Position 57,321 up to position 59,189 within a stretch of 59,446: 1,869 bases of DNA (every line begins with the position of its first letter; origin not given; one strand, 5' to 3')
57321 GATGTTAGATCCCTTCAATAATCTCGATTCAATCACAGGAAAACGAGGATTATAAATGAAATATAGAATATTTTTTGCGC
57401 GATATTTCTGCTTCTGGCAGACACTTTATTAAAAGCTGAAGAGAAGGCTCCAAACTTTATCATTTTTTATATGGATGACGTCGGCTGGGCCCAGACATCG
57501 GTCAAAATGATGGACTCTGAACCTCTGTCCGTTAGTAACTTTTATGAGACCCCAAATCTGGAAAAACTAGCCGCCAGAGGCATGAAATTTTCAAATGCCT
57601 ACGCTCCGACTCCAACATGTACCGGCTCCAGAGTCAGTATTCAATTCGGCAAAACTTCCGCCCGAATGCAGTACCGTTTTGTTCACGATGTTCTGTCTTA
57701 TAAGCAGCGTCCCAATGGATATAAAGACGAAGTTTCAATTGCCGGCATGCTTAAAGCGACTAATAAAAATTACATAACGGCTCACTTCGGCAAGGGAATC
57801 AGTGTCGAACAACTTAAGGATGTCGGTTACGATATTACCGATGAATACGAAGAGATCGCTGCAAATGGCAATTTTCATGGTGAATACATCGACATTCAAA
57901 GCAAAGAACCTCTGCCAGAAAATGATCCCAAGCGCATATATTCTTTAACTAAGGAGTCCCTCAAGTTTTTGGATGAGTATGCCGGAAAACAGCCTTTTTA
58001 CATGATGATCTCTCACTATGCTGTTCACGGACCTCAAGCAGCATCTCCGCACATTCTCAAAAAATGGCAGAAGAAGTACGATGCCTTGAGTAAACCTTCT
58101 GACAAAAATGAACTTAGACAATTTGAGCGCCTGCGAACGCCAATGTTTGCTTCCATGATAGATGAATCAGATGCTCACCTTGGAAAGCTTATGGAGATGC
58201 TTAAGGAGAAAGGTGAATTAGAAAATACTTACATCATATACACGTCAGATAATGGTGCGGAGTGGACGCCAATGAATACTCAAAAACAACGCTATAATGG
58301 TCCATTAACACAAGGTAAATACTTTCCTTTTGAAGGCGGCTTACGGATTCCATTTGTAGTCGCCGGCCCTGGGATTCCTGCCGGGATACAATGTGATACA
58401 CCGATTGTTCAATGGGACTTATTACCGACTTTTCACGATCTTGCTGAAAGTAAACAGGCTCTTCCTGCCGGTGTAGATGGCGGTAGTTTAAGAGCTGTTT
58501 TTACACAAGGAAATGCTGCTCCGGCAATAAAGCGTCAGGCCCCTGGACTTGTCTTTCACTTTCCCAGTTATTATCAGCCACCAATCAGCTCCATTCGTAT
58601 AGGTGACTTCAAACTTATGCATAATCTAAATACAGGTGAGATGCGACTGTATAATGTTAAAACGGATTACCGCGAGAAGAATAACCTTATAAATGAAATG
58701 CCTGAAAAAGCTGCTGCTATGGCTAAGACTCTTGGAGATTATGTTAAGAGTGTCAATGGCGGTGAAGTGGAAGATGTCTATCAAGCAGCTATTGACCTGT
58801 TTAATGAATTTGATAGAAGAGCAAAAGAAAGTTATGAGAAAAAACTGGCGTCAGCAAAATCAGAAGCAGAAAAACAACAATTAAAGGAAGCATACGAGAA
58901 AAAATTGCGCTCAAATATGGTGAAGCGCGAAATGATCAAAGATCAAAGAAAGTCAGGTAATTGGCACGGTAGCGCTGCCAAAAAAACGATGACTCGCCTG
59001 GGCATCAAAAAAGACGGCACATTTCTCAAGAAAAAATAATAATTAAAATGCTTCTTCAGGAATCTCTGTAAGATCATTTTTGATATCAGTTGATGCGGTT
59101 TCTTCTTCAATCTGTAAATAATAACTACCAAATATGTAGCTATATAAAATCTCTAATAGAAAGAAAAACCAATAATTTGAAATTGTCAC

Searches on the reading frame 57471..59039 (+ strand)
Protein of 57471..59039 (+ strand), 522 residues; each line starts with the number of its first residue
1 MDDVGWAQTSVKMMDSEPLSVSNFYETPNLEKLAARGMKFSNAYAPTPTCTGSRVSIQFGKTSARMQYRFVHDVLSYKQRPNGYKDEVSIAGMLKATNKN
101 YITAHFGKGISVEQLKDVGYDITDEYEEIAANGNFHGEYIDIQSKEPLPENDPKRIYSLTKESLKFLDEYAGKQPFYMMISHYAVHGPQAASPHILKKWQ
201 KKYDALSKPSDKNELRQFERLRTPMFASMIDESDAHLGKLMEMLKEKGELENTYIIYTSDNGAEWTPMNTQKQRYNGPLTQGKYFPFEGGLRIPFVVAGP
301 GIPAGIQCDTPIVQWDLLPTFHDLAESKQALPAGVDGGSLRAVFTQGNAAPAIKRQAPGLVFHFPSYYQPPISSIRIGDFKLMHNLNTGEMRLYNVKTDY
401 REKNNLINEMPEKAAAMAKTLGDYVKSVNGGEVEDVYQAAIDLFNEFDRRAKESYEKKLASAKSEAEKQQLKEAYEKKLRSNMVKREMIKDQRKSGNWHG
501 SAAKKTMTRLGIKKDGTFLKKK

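Call 6: search_protein_families(library=pfam, proteins=[window:57471-59039:+])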
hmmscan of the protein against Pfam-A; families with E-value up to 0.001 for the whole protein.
window:57471-59039:+ (522 aa): 2 families
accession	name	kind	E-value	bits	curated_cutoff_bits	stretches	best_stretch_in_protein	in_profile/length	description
PF00884.28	Sulfatase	-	3e-30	106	25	1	26-325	25-299/301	Sulfatase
PF01663.27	Phosphodiest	-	2.3e-05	24.6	23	0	226-269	184-226/342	Type I phosphodiesterase / nucleotide pyrophosphatase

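Call 7: search_protein_families(library=ncbifam, proteins=[window:57471-59039:+], max_evalue=0.01)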
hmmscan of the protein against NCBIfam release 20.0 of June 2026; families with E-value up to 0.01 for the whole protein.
window:57471-59039:+ (522 aa): 5 families
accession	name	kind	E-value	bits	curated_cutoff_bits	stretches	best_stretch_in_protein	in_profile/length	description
NF010322.0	PRK13759.1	equivalog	3.8e-28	98.2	481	2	216-413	261-443/486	arylsulfatase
TIGR03417.1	chol_sulfatase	equivalog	9.9e-26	90.7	433.45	2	159-488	187-493/500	choline-sulfatase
NF045661.1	HdlasePehA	equivalog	3.5e-13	49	900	2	206-350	268-398/506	phosphoric/sulfuric ester hydrolase PehA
NF052527.1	Mn_arylsulf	exception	1.8e-12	46.9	850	2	170-435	210-462/479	manganese-dependent arylsulfatase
NF038282.1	LapC_YejM_PbgA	exception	0.0088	14.4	825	0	223-304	411-480/584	LPS biosynthesis-modulating metalloenzyme YejM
